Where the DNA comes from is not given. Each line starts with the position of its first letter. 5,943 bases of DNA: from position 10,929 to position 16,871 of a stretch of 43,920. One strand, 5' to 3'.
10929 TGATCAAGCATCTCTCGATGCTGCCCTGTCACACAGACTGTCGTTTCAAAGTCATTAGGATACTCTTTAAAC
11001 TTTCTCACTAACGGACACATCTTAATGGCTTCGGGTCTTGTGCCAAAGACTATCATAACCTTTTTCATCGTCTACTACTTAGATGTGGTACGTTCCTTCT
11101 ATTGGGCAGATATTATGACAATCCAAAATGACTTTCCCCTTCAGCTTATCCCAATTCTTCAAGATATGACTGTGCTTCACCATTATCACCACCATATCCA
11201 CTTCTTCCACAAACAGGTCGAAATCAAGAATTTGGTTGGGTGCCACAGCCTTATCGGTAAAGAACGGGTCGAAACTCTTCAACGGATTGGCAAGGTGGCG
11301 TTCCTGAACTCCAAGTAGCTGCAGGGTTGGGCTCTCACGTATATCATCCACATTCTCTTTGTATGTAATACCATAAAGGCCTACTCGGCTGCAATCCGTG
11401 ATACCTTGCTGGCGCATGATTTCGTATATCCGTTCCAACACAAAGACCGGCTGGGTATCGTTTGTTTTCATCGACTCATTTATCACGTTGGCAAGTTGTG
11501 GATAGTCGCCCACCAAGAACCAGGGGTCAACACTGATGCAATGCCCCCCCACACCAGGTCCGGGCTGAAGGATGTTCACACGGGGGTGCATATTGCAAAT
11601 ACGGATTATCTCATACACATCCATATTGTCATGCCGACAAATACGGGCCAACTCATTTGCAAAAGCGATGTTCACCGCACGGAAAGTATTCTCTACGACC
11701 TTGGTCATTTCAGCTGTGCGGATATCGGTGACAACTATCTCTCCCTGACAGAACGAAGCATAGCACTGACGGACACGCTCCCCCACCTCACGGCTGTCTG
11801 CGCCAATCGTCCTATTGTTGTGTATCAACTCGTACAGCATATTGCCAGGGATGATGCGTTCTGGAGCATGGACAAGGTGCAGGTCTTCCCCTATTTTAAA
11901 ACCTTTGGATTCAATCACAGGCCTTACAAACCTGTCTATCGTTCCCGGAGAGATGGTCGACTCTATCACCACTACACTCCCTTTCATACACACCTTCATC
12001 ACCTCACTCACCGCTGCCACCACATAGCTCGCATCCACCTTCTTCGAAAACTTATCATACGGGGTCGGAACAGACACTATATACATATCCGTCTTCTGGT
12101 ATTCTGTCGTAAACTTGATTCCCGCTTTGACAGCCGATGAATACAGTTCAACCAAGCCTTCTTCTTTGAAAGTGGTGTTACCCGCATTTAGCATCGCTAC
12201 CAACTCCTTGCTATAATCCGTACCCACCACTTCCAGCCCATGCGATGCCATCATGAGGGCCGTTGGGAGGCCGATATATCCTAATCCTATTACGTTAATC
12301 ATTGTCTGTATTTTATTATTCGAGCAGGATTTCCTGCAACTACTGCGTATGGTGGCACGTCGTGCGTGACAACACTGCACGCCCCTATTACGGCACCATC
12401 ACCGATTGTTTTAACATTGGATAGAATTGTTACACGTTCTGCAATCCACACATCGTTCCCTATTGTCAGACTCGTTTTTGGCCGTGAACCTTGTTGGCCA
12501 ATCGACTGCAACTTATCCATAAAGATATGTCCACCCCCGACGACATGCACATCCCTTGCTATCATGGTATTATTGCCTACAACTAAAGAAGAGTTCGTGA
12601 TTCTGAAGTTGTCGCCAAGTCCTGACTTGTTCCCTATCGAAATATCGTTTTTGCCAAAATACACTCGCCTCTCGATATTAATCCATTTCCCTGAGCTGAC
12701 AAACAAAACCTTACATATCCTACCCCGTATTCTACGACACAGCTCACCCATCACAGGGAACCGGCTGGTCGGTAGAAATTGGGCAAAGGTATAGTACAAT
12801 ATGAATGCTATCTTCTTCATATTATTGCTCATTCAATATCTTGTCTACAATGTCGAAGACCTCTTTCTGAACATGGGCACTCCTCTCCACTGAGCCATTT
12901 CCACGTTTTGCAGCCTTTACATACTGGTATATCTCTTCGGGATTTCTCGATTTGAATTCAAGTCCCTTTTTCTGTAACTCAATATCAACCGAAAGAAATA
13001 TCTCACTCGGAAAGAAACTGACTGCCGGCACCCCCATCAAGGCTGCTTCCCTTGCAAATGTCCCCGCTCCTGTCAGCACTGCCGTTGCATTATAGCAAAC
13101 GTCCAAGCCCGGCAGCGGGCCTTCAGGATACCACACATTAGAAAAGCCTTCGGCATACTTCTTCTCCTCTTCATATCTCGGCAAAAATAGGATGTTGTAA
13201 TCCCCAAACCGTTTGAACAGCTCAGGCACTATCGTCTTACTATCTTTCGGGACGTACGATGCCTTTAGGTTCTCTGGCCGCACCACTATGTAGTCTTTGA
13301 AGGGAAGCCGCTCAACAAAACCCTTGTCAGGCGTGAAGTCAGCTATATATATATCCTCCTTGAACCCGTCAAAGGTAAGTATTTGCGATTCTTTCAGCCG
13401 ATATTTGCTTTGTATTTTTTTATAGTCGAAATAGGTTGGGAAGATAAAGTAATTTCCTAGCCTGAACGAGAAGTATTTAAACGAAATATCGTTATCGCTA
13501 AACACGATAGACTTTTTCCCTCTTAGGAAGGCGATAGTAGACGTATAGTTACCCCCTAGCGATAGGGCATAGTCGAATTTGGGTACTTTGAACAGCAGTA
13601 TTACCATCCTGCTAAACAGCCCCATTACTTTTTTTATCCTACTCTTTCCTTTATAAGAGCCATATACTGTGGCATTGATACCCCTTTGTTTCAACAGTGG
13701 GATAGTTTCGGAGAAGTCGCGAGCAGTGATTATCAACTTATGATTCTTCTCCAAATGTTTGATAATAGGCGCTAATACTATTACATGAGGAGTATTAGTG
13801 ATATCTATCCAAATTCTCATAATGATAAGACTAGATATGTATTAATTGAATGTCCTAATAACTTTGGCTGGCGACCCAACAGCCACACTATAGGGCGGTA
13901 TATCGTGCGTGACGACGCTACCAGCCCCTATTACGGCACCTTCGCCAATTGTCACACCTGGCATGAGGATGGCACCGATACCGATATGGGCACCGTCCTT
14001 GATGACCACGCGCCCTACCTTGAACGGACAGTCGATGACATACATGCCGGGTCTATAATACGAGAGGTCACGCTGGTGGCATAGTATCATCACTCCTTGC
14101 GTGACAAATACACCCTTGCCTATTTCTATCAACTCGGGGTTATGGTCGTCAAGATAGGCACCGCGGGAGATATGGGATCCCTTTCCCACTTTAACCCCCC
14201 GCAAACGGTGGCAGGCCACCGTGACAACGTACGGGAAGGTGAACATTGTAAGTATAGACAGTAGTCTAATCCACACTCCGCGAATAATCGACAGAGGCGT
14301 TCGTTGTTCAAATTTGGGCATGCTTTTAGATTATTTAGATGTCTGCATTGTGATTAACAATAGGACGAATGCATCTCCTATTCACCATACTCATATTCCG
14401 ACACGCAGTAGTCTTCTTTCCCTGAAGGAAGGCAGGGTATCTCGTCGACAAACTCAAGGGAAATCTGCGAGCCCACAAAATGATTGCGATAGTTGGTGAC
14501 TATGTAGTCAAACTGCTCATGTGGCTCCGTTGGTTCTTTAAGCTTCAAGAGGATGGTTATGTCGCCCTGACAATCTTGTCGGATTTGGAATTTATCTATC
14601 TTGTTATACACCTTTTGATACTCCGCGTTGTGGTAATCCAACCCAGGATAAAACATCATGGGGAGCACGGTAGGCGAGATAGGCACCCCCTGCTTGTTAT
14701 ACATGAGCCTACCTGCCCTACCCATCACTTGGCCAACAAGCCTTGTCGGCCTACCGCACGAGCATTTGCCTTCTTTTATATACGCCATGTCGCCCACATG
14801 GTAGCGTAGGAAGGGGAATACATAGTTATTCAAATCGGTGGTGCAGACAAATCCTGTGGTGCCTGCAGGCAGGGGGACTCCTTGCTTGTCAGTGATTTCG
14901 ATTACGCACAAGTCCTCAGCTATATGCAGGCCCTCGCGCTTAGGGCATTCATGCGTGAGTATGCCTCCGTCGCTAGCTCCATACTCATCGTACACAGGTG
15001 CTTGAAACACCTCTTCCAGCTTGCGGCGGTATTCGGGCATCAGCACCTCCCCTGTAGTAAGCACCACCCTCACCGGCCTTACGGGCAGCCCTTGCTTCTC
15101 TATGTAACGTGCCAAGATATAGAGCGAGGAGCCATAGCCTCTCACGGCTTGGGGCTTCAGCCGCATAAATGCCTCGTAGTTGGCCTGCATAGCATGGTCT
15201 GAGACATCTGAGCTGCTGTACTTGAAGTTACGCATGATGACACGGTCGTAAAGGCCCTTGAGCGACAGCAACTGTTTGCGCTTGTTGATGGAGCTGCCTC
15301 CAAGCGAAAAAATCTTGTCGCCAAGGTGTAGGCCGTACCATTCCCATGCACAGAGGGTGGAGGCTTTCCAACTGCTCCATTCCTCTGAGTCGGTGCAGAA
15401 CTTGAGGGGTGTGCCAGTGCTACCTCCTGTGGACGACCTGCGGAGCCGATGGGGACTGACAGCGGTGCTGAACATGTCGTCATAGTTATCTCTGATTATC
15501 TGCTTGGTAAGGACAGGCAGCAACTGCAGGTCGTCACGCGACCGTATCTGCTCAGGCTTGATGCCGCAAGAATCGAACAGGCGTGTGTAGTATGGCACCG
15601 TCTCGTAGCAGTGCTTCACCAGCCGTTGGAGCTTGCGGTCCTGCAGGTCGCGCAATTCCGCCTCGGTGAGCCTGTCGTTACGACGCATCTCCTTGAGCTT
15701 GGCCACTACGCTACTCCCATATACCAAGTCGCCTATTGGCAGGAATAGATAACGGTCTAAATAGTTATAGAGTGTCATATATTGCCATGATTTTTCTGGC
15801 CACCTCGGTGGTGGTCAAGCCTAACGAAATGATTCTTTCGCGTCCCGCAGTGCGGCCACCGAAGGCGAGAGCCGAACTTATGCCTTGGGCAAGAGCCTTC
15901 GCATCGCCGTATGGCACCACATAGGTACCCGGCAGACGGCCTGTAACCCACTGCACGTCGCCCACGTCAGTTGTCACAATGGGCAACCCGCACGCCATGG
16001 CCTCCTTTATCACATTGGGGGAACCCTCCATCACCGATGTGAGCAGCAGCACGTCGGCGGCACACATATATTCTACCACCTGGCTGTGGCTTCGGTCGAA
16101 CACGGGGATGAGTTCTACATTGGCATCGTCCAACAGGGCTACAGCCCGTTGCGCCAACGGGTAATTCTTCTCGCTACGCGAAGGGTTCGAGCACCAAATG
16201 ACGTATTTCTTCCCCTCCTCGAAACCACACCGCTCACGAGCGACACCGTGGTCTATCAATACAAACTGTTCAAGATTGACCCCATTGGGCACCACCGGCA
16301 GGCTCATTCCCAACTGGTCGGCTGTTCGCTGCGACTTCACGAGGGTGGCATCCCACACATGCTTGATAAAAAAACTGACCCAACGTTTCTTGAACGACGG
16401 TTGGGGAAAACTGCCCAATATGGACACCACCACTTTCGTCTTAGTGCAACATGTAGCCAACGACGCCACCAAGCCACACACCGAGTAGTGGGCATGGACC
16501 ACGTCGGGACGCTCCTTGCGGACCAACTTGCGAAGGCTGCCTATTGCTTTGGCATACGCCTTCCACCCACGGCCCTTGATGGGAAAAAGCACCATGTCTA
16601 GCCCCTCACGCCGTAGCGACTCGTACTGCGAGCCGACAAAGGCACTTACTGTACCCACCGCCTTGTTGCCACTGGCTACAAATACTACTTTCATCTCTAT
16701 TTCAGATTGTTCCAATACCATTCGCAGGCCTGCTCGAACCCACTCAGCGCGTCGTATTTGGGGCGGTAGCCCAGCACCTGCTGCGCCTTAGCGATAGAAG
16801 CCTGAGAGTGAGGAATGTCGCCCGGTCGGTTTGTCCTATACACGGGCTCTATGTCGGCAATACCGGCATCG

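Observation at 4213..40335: Self-contained 36-kb, 33-gene glycan locus with both ABC (Wzm/Wzt) and Wza/Wzc export components but no Wzx or clear Wzy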

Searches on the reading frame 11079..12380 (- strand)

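Call 3: search_protein_families(library=pfam, proteins=[window:11079-12380:-], max_evalue=0.01)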
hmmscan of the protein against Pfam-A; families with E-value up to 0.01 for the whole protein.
window:11079-12380:- (433 aa): 6 families
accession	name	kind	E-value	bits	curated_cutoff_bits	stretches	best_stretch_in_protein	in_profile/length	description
PF03721.20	UDPG_MGDP_dh_N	-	3.2e-44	151.2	27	1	28-196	3-177/187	UDP-glucose/GDP-mannose dehydrogenase family, NAD binding domain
PF00984.24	UDPG_MGDP_dh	-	3.3e-27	94.9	25.4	1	221-308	1-93/94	UDP-glucose/GDP-mannose dehydrogenase family, central domain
PF03720.21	UDPG_MGDP_dh_C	-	1.5e-13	51.4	30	1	335-425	2-101/103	UDP-glucose/GDP-mannose dehydrogenase family, UDP binding domain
PF03446.21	NAD_binding_2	-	2.4e-05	24.8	21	1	28-153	2-105/161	NAD binding domain of 6-phosphogluconate dehydrogenase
PF02737.24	3HCDH_N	-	0.00014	22.3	22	1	28-130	2-92/180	3-hydroxyacyl-CoA dehydrogenase, NAD binding domain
PF02558.23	ApbA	-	0.0033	17.5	22.2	0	28-106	1-76/150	Ketopantoate reductase PanE/ApbA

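Call 85: search_protein_families(library=ncbifam, proteins=[window:11079-12302:-], max_evalue=0.00001)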
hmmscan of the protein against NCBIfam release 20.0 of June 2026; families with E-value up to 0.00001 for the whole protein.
window:11079-12302:- (407 aa): 7 families
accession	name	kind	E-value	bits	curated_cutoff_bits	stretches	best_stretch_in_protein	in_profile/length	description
TIGR03026.1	NDP-sugDHase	subfamily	8.1e-123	410.2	189.8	1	2-395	3-411/413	nucleotide sugar dehydrogenase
NF008286.0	PRK11064.1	equivalog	8.5e-100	334.3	459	1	2-398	6-418/420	UDP-N-acetyl-D-mannosamine dehydrogenase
NF040825.1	UDPMaNacDH_Arch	equivalog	1.9e-92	310.3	750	1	2-396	3-398/418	UDP-N-acetyl-D-mannosamine dehydrogenase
NF041297.1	UDPGDh_AglM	equivalog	9.7e-48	163.1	670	1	2-351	3-362/429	UDP-glucose 6-dehydrogenase AglM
NF011729.0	PRK15182.1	equivalog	4.2e-43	147.7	592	1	2-348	9-357/425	Vi polysaccharide biosynthesis UDP-N-acetylglucosamine C-6 dehydrogenase TviB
NF047673.2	TeichurnBiosyTuaD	equivalog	7.3e-39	134.1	700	1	2-388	4-391/439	UDP-glucose 6-dehydrogenase TuaD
NF011631.0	PRK15057.1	equivalog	1.4e-21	77.1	757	1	2-326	3-318/388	UDP-glucose 6-dehydrogenase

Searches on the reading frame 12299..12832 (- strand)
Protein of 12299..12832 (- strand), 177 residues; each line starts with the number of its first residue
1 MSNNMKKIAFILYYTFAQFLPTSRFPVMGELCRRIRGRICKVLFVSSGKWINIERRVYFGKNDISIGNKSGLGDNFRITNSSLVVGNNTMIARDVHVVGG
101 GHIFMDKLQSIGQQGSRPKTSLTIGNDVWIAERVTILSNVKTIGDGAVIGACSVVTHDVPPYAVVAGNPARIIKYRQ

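Call 3: search_protein_families(library=pfam, proteins=[window:12299-12832:-], max_evalue=0.01)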
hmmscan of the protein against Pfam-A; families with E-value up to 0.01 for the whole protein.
window:12299-12832:- (177 aa): 2 families
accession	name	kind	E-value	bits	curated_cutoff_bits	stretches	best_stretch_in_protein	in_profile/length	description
PF00132.30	Hexapep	-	1.1e-06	28.5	27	1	123-157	3-36/36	Bacterial transferase hexapeptide (six repeats)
PF25084.1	LbH_EIF2B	-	0.0013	19.2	54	0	62-151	20-101/105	EIF2B subunit epsilon LbH domain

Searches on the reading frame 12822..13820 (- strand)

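Call 3: search_protein_families(library=pfam, proteins=[window:12822-13820:-], max_evalue=0.01)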
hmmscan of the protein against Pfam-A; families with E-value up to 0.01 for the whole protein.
window:12822-13820:- (332 aa): 1 family
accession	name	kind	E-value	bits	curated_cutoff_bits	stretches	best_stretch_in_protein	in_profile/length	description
PF04007.18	DUF354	-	2.6e-27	96.3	22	1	2-303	2-322/349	Protein of unknown function (DUF354)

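Call 9: search_protein_families(library=ncbifam, proteins=[window:12822-13820:-], max_evalue=0.01)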
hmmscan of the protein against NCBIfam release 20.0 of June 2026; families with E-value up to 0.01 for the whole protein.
window:12822-13820:- (332 aa): 0 families

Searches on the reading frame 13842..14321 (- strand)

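Call 3: search_protein_families(library=pfam, proteins=[window:13842-14321:-], max_evalue=0.01)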
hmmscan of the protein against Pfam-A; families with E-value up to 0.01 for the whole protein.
window:13842-14321:- (159 aa): 3 families
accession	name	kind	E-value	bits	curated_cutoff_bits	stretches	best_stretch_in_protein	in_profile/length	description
PF00132.30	Hexapep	-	1.8e-12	46.8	27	1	105-139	2-36/36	Bacterial transferase hexapeptide (six repeats)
PF14602.12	Hexapep_2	-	1.9e-07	31.1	27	1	105-138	2-33/34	Hexapeptide repeat of succinyl-transferase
PF25084.1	LbH_EIF2B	-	0.0069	16.8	54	0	104-139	61-95/105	EIF2B subunit epsilon LbH domain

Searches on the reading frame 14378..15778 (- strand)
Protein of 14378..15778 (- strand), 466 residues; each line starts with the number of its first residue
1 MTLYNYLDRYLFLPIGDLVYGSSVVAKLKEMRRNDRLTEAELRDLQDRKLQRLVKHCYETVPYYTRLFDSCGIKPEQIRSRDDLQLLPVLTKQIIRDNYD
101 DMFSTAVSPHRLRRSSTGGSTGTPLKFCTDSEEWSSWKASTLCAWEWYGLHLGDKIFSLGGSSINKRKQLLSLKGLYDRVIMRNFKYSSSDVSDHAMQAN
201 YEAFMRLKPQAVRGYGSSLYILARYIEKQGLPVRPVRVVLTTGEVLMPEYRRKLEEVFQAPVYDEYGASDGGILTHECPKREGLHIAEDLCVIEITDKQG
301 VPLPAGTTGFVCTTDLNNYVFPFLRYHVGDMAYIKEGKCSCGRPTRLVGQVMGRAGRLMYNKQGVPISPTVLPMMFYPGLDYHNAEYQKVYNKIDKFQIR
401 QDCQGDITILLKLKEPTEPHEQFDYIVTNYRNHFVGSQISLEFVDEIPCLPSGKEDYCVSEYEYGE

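Call 4: search_protein_families(library=pfam, proteins=[window:14378-15778:-], max_evalue=0.01)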
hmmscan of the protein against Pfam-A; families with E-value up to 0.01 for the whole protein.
window:14378-15778:- (466 aa): 1 family
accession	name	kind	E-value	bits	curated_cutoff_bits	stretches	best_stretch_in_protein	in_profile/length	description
PF00501.34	AMP-binding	-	9.4e-05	21.8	29.9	1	208-313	256-374/384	AMP-binding enzyme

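Call 9: search_protein_families(library=ncbifam, proteins=[window:14378-15778:-], max_evalue=0.01)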
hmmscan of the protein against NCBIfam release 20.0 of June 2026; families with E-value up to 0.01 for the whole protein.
window:14378-15778:- (466 aa): 7 families
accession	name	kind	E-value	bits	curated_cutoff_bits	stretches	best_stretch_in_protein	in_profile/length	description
NF045666.1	DVU1553_fam_AMP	equivalog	1.9e-37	129.1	300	2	197-354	171-330/331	DVU_1553 family AMP-dependent CoA ligase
NF041878.1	paak_haloarch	equivalog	3.7e-36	124.6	700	1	34-369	5-338/427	phenylacetate--CoA ligase PaaK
NF053551.1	FlxY_rubin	equivalog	1.6e-32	112.8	520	1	38-369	5-336/424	flexirubin biosynthesis putative acyl-CoA ligase FlxY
TIGR02155.1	PA_CoA_ligase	equivalog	2.8e-30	105.2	646.3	1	36-375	2-336/422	phenylacetate--CoA ligase PaaK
TIGR03335.1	F390_ftsA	equivalog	1.7e-24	86.4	458.7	1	37-344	9-319/445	coenzyme F390 synthetase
NF041217.1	BagE_FevW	exception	3.8e-16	59.1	800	1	235-357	193-313/424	bagremycin/ferroverdin synthetase BagE/FevW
TIGR02304.1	aden_form_hyp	equivalog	1e-12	47.8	251.9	1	190-361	170-332/430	F390 synthetase-related protein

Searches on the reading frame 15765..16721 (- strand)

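Call 4: search_protein_families(library=pfam, proteins=[window:15765-16721:-], max_evalue=0.01)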
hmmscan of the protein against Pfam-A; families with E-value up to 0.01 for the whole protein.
window:15765-16721:- (318 aa): 5 families
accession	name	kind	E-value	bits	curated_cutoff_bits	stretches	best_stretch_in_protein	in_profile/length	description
PF13692.12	Glyco_trans_1_4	-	2.3e-16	60.8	27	1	201-285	60-140/142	Glycosyl transferases group 1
PF00534.26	Glycos_transf_1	-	2e-12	47.5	26.4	1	209-285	80-156/172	Glycosyl transferases group 1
PF13439.12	Glyco_transf_4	-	6.9e-12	46.1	28.5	1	46-152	46-170/170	Glycosyltransferase Family 4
PF13579.12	Glyco_trans_4_4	-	6.7e-10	40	29.7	1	32-131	32-136/158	Glycosyl transferase 4-like domain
PF13477.12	Glyco_trans_4_2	-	4.2e-09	37.1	23.4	1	31-120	35-126/139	Glycosyl transferase 4-like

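Call 85: search_protein_families(library=ncbifam, proteins=[window:15765-16721:-], max_evalue=0.00001)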
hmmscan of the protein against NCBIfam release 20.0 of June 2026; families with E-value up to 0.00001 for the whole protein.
window:15765-16721:- (318 aa): 12 families
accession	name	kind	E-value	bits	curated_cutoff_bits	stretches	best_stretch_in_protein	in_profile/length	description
TIGR03088.1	stp2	hypoth_equivalog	7.9e-16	58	409.05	1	192-283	243-334/374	TIGR03088 family PEP-CTERM/XrtA system glycosyltransferase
NF047684.1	TeichurnBiosyTuaC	equivalog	7.2e-13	48.2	550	1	211-283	279-350/391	teichuronic acid biosynthesis protein TuaC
TIGR03999.1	thiol_BshA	equivalog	1e-11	44.4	273.7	1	211-280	262-331/375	N-acetyl-alpha-D-glucosaminyl L-malate synthase BshA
NF041876.1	EPS_EpsE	equivalog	1.2e-10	41.3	400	1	211-284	285-358/389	exopolysaccharide biosynthesis GT4 family glycosyltransferase EpsE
TIGR04047.1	MSMEG_0565_glyc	hypoth_equivalog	2.5e-09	36.7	259.85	1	212-315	267-371/373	MSMEG_0565 family glycosyltransferase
TIGR04348.1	TIGR04348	equivalog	1.3e-08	34.3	300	1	209-281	200-271/310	selenoneine biosynthesis selenosugar synthase SenB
NF053787.1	GlcN_PG_synth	equivalog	3.2e-08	32.8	480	1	199-289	240-328/361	N-acetylglucosaminyl phosphatidylglycerol synthase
TIGR02149.1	glgA_Coryne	subfamily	2.5e-07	30.2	302.4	1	193-284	254-352/391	glycogen synthase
NF038011.1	PelF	equivalog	4.3e-07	29.3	100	1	213-256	375-418/489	GT4 family glycosyltransferase PelF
NF038229.1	Glyco4_Geo_Pelo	equivalog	1.2e-06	27.7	400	0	212-253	228-269/338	GPMC system family 4 glycosyltransferase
TIGR03449.1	mycothiol_MshA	equivalog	2.2e-06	26.9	462.5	0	200-256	284-338/406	D-inositol-3-phosphate glycosyltransferase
TIGR04005.1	wcaL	equivalog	5.4e-06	25.5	537.6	1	203-281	281-364/406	colanic acid biosynthesis glycosyltransferase WcaL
